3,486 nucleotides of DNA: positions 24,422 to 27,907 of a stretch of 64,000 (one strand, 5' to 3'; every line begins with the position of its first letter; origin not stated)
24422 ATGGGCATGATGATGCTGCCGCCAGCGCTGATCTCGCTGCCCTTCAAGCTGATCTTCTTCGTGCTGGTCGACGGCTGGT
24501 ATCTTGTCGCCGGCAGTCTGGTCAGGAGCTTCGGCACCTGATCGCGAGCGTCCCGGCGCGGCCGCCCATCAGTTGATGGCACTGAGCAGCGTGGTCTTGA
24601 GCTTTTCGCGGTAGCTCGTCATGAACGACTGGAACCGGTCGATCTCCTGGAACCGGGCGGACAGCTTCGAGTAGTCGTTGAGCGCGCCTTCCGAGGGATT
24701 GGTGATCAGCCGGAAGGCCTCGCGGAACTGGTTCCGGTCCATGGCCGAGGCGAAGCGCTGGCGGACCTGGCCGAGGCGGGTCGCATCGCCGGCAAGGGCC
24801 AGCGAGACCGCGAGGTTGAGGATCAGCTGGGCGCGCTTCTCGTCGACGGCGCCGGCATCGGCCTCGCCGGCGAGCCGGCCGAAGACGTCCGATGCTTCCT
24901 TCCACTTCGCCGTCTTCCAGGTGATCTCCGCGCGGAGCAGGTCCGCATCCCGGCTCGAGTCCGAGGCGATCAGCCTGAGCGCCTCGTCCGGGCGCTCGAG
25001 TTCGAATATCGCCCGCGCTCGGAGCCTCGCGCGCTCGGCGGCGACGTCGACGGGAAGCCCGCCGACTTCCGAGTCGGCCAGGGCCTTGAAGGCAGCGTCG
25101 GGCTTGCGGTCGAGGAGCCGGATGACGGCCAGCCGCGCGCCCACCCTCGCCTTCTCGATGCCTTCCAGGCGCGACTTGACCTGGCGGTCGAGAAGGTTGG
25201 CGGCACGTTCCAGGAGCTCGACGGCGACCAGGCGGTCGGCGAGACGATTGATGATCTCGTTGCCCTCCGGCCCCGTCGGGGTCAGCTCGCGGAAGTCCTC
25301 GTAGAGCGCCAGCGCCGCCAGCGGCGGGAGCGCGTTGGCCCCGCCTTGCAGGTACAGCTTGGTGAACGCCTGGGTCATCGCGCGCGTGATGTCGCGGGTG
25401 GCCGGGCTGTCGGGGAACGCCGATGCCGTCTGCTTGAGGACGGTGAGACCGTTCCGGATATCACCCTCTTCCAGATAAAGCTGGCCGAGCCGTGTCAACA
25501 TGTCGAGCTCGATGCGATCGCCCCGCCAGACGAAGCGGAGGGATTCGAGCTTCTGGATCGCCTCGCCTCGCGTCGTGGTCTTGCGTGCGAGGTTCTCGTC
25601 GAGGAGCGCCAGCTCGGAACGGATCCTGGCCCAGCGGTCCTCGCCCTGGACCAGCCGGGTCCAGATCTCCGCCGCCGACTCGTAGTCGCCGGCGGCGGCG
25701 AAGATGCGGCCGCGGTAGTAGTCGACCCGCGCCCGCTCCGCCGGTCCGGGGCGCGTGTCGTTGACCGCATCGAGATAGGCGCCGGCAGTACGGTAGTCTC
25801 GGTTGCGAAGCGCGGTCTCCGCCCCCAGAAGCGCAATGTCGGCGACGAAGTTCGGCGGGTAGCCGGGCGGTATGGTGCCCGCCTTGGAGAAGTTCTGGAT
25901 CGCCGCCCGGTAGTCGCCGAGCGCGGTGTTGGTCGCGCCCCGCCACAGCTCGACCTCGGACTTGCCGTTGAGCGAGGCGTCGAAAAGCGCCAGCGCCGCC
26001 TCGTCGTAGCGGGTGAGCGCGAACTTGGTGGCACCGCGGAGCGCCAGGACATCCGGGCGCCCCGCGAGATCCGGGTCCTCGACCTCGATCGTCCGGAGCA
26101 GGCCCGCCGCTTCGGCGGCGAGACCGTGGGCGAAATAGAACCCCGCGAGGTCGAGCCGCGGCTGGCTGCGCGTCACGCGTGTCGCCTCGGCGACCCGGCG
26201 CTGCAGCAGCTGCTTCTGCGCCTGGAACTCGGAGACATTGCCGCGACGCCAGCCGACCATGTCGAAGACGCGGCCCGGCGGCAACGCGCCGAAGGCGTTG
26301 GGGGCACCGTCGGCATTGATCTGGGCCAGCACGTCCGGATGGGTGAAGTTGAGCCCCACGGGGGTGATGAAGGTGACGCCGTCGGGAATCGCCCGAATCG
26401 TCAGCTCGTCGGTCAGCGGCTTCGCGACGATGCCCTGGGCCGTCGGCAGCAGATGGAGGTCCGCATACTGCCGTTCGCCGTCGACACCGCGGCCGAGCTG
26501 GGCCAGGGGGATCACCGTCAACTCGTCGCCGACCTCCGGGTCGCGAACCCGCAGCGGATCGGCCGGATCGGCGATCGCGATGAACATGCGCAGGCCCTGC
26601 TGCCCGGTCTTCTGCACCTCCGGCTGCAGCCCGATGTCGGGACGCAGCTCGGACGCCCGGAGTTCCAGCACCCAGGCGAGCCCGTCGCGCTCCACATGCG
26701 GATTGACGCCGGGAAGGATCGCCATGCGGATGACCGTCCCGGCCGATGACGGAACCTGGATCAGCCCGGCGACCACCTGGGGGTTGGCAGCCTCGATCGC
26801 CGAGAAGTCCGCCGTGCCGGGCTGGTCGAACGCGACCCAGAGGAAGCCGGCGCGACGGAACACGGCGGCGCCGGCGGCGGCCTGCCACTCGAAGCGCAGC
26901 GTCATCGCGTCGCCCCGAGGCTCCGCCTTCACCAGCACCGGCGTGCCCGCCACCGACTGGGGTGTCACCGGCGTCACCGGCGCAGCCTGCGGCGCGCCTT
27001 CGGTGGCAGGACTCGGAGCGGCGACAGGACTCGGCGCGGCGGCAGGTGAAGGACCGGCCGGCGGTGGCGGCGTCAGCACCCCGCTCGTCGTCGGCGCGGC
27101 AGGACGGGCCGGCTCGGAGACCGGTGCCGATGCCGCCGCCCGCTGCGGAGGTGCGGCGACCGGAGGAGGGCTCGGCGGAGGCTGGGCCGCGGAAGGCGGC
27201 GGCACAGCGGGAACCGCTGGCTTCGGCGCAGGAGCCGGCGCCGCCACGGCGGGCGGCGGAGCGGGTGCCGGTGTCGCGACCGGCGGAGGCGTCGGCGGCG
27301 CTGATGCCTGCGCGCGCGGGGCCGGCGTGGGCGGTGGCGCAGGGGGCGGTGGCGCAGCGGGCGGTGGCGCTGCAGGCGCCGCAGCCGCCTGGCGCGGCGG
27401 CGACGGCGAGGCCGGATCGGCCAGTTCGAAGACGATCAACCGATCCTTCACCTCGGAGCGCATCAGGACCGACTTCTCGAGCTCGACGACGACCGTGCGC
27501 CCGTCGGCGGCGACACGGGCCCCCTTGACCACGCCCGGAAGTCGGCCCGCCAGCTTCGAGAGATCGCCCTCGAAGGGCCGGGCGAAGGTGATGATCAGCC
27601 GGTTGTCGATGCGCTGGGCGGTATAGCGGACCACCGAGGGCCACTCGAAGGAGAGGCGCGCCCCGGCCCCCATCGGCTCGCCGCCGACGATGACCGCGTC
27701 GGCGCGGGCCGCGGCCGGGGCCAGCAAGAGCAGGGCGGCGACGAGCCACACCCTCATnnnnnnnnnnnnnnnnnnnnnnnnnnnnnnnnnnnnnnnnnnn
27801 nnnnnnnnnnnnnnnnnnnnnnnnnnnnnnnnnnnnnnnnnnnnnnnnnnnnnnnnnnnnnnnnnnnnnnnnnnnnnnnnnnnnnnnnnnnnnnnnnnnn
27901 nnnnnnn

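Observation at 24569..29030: Operon of two tandem MotB-like paralogues plus a 1062-aa secreted Pro-rich/TPR protein, with no MotA partner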

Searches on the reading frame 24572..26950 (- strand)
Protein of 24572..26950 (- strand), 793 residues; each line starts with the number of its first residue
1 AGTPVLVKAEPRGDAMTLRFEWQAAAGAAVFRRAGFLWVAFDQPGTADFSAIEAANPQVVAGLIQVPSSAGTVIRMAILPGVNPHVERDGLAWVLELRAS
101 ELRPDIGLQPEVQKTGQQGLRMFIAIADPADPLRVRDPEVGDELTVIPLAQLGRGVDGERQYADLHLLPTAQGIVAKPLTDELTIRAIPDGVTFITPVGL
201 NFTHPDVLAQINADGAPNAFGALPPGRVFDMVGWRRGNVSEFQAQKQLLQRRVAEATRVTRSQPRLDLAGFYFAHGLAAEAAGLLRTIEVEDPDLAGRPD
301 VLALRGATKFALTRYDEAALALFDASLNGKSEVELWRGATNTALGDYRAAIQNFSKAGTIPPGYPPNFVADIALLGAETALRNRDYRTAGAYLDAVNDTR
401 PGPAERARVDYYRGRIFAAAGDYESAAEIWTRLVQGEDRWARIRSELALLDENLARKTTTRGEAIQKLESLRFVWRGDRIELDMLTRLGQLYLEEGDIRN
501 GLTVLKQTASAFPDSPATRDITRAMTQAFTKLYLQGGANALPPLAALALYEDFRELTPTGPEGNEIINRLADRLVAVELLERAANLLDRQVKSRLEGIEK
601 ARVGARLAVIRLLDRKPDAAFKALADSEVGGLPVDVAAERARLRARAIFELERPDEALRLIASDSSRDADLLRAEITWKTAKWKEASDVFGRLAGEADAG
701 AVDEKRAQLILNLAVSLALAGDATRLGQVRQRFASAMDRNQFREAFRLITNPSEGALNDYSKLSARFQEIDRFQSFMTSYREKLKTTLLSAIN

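Call 60: predict_structure(alignment_id=A4)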
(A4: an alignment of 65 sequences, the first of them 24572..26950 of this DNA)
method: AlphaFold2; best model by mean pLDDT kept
length: 793 residues; sequences in the alignment: 65
mean_pLDDT: 89.7   pTM: 0.61
mean pLDDT of the five models: 89.7, 89.6, 87.7, 87.1, 86.6
residues with pLDDT >= 90: 608; 70-90: 118; 50-70: 40; < 50: 27
segments of 3 or more residues with pLDDT < 50: 210-220, 754-760, 787-793
pLDDT, mean of each block of 10 residues (from residue 1): 87 92 97 96 94 83 91 95 95 96 93 83 95 94 96 95 95 97 95 93 67 44 74 86 94 91 94 96 96 93 97 94 93 95 93 92 90 96 94 93 95 95 96 95 96 94 96 89 95 96 97 88 96 92 92 94 94 91 94 92 95 95 95 93 95 95 92 92 93 80 87 92 90 89 87 53 56 66 49 31
secondary structure, 60 per line:
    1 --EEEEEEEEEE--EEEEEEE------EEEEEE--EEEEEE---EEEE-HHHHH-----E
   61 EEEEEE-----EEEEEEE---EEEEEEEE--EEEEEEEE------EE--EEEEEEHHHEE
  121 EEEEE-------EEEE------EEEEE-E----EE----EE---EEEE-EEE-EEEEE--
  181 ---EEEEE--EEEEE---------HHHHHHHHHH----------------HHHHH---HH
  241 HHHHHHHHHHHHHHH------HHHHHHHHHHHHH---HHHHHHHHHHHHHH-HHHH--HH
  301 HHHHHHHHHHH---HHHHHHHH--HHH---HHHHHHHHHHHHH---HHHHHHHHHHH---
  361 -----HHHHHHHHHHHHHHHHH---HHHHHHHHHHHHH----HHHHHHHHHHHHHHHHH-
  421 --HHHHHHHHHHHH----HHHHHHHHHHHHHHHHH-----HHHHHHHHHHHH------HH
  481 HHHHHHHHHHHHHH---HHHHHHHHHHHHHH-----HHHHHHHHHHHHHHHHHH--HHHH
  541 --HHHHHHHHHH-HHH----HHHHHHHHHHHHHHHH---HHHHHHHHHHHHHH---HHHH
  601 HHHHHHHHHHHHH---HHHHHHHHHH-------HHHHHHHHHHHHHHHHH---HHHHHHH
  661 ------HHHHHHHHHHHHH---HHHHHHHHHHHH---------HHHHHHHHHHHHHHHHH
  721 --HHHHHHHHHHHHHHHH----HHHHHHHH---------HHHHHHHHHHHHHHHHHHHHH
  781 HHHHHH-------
elements in order (helices of 4 or more, strands of 3 or more residues): E3-12 E15-21 E28-33 E36-41 E45-48 H50-54 E60-66 E72-78 E82-89 E92-99 E110-115 E119-125 E133-136 E143-147 E165-168 E170-172 E174-178 E184-188 E191-195 H205-214 H231-235 H239-255 H262-274 H278-291 H293-296 H299-311 H315-322 H331-343 H347-357 H366-382 H386-398 H403-419 H423-434 H439-455 H461-472 H479-494 H498-511 H517-534 H537-540 H543-552 H561-576 H580-593 H597-613 H617-626 H634-650 H654-660 H667-679 H683-694 H704-720 H723-738 H743-750 H760-786

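Call 62: fold_search(model_id=the predicted structure, library=pdb)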
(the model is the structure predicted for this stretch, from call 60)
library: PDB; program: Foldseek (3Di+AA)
matches with E <= 10: 1642; with E <= 0.001: 251
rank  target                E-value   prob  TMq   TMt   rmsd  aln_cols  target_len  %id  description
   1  9hmf_K                1.5e-10  1.00  0.23  0.24  30.9       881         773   10  Periplasmic scaffold of the Campylobacter jejuni flagellar motor (alpha carbon trace) (released 2024-12-25)
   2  8hmd_C                8.6e-09  1.00  0.21  0.14  23.8       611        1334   13  base module state 2 of Tetrahymena IFT-A (released 2023-06-14)
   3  8fgw_D                2.5e-08  1.00  0.21  0.14  24.8       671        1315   14  Human IFT-A complex structures provide molecular insights into ciliary transport (released 2023-02-22)
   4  9rtt_Q                3.5e-08  1.00  0.26  0.24  25.8       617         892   14  Activated Elongation Complex with IWS1 and ELOF1 (released 2025-09-03)
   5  9hvq_Q                3.8e-08  1.00  0.25  0.23  22.3       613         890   13  Structure of the transcribing Pol II-DSIF-PAF-SPT6-RECQL5 complex (released 2025-07-16)
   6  8bbg_D                1.6e-07  1.00  0.21  0.14  24.6       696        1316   14  Structure of the IFT-A complex; anterograde IFT-A train model (released 2022-12-21)
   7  8q9t_E                2.0e-07  1.00  0.19  0.15  25.0       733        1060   13  CryoEM structure of a S. Cerevisiae Ski238 complex bound to RNA (released 2023-11-29)
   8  4buj_F                2.4e-07  1.00  0.18  0.12  21.7       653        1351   12  Crystal structure of the S. cerevisiae Ski2-3-8 complex (released 2013-08-28)
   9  6ted_Q                5.9e-07  1.00  0.15  0.14  22.3       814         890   10  Structure of complete, activated transcription complex Pol II-DSIF-PAF-SPT6 uncovers allosteric elongation activation  (released 2020-07-22)
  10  1w3b_A                6.2e-07  1.00  0.16  0.29  19.0       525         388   14  The superhelical TPR domain of O-linked GlcNAc transferase reveals structural similarities to importin alpha. (released 2004-09-09)
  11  8xi2_J                6.2e-07  1.00  0.21  0.26  27.6       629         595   14  Cryo-EM structure of the Chlamydomonas C* complex (released 2024-10-09)
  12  7dkh_I                6.7e-07  1.00  0.22  0.20  21.6       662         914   13  Crystal structure of the Ctr9/Paf1/Cdc73/Rtf1 quaternary complex (released 2021-11-24)
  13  4buj_B                9.7e-07  1.00  0.18  0.11  22.2       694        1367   12  Crystal structure of the S. cerevisiae Ski2-3-8 complex (released 2013-08-28)
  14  5dse_C                1.0e-06  1.00  0.17  0.19  21.6       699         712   14  Crystal Structure of the TTC7B/Hyccin Complex (released 2015-12-02)
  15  7yeh_A                1.1e-06  1.00  0.25  0.20  16.8       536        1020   15  Cryo-EM structure of human OGT-OGA complex (released 2023-07-12)
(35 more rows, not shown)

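Call 63: search_solved_structures(query=A4, max_evalue=10, show_alignments=0)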
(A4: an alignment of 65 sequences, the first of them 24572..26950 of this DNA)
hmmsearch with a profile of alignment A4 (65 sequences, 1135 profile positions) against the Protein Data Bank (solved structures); distinct sequences matched with E-value up to 10: 79 (the best 60 are shown).
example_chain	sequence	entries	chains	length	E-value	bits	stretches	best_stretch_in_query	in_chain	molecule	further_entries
7obi_A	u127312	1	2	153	2.5e-06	28.9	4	819-854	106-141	CTPR-rv4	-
2wqh_A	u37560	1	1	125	9.7e-06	26.9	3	823-856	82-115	CTPR3Y3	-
4y6c_A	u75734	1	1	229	2.1e-05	25.9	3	602-1011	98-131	ANSERINA PUTATIVE KINESIN LIGHT chain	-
8bu0_A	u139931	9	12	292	4e-05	24.9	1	717-786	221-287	Consensus tetratricopeptide repeat protein | Crystal structure of an 8-repeat consensus TPR superhelix with Zinc. | Monomer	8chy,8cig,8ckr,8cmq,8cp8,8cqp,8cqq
2kc7_A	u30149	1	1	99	7.1e-05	24.1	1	710-782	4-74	bfr218_protein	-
9gzg_A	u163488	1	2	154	0.00015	23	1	750-783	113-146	Engineered CTPR protein with glutamic acids for conductivity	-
4av2_A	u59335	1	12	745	0.0002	22.6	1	181-342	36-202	TYPE IV PILUS BIOGENESIS AND COMPETENCE PROTEIN PILQ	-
9sh1_A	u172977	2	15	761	0.00023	22.4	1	180-342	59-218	Type IV pilus biogenesis and competence protein PilQ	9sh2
6y4l_A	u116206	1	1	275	0.00034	21.8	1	691-850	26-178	ER membrane protein complex subunit 2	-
8eoi_B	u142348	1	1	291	0.00039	21.6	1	691-850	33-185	ER membrane protein complex subunit 2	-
6ww7_B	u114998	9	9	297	0.00041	21.5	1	691-850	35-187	ER membrane protein complex subunit 2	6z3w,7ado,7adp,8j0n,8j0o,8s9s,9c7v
8hmc_C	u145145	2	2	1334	0.00086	20.5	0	693-777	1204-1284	Tetratricopeptide repeat protein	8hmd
4r7s_A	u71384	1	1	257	0.0014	19.8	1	645-712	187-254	Tetratricopeptide repeat protein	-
4y6w_A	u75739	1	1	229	0.0014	19.8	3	980-1011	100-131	NaB(AB)3ACb - light chain TPR-like repeats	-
3kd7_A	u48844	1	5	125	0.0037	18.4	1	717-783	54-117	CTPR390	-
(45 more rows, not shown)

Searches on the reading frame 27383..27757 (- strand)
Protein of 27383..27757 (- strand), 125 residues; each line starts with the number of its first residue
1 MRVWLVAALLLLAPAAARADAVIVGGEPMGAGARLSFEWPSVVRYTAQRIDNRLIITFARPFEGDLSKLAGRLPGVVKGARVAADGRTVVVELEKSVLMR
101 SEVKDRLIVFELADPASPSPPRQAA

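Call 57: predict_structure(alignment_id=A5)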
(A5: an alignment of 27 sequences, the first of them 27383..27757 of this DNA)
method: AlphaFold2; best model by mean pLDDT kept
length: 125 residues; sequences in the alignment: 27
mean_pLDDT: 88.4   pTM: 0.76
mean pLDDT of the five models: 88.4, 87.7, 85.2, 85.0, 83.5
residues with pLDDT >= 90: 92; 70-90: 8; 50-70: 25; < 50: 0
segments of 3 or more residues with pLDDT < 50: none
pLDDT, mean of each block of 10 residues (from residue 1): 56 69 95 96 97 97 96 96 97 96 97 82 61
secondary structure, 60 per line:
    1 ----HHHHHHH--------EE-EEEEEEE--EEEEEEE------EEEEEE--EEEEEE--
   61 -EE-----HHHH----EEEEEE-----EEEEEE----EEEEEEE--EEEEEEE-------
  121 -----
elements in order: H5-11 E23-29 E32-38 E45-50 E53-58 H69-72 E77-82 E88-93 E98-104 E107-113

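Call 59: fold_search(model_id=the predicted structure, library=pdb)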
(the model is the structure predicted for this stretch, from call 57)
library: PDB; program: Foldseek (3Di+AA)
matches with E <= 10: 382; with E <= 0.001: 0
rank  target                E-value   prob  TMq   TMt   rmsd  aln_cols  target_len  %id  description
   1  4bin                  1.3e-03  1.00  0.59  0.24   3.3       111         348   21  Crystal structure of the E. coli N-acetylmuramoyl-L-alanine amidase AmiC (released 2013-08-21)
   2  3jc8_Qa               2.2e-02  1.00  0.60  0.20   3.6       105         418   20  Architectural model of the type IVa pilus machine in a piliated state (released 2016-03-16)
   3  4aqz_MODEL_1_A        2.4e-02  1.00  0.61  0.56   3.0       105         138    7  B2 domain of Neisseria meningitidis Pilus assembly protein PilQ (released 2012-10-17)
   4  3w1z_B                3.8e-02  0.99  0.47  0.41  14.5       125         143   10  Heat shock protein 16.0 from Schizosaccharomyces pombe (released 2013-03-13)
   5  4av2_A                4.0e-02  1.00  0.55  0.27   3.4       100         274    7  Single particle electron microscopy of PilQ dodecameric complexes from Neisseria meningitidis. (released 2012-10-17)
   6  5zs6_A                5.2e-02  0.99  0.47  0.51  11.9       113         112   14  Dodecameric structure of a small Heat Shock Protein from Mycobacterium marinum M: Form-2 (released 2019-01-30)
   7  9nvj_J                6.4e-02  0.98  0.44  0.51  12.6       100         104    9  mjHSP16.5 34mer (+lysozyme, 75C) (released 2025-04-16)
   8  5zs3_A                6.4e-02  0.97  0.44  0.48  11.1       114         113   13  Small heat shock protein from M. marinum:Form-1 (released 2019-01-30)
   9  3w1z_C                6.8e-02  0.99  0.46  0.44  14.3       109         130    9  Heat shock protein 16.0 from Schizosaccharomyces pombe (released 2013-03-13)
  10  6l6m_B                7.5e-02  0.98  0.42  0.49  11.8        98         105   11  HSP18.5 from E. histolytica (released 2020-11-04)
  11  4ylc_D                1.0e-01  0.99  0.45  0.48  10.1       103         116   10  Crystal Structure of Del-C4 mutant of hsp14.1 from Sulfolobus solfatataricus P2 (released 2015-11-04)
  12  4ylc_B                1.0e-01  0.99  0.46  0.47   9.8       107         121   11  Crystal Structure of Del-C4 mutant of hsp14.1 from Sulfolobus solfatataricus P2 (released 2015-11-04)
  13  5zul_C                1.0e-01  0.98  0.46  0.56  11.9       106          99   12  Small heat shock protein from Mycobacterium marinum M : Form-3 (released 2019-01-30)
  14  6l6m_A                1.1e-01  0.97  0.45  0.53  11.8       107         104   10  HSP18.5 from E. histolytica (released 2020-11-04)
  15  9nvf_M                1.1e-01  0.95  0.40  0.48  13.2       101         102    8  mjHSP16.5 26mer (+lysozyme, 75C) (released 2025-04-16)
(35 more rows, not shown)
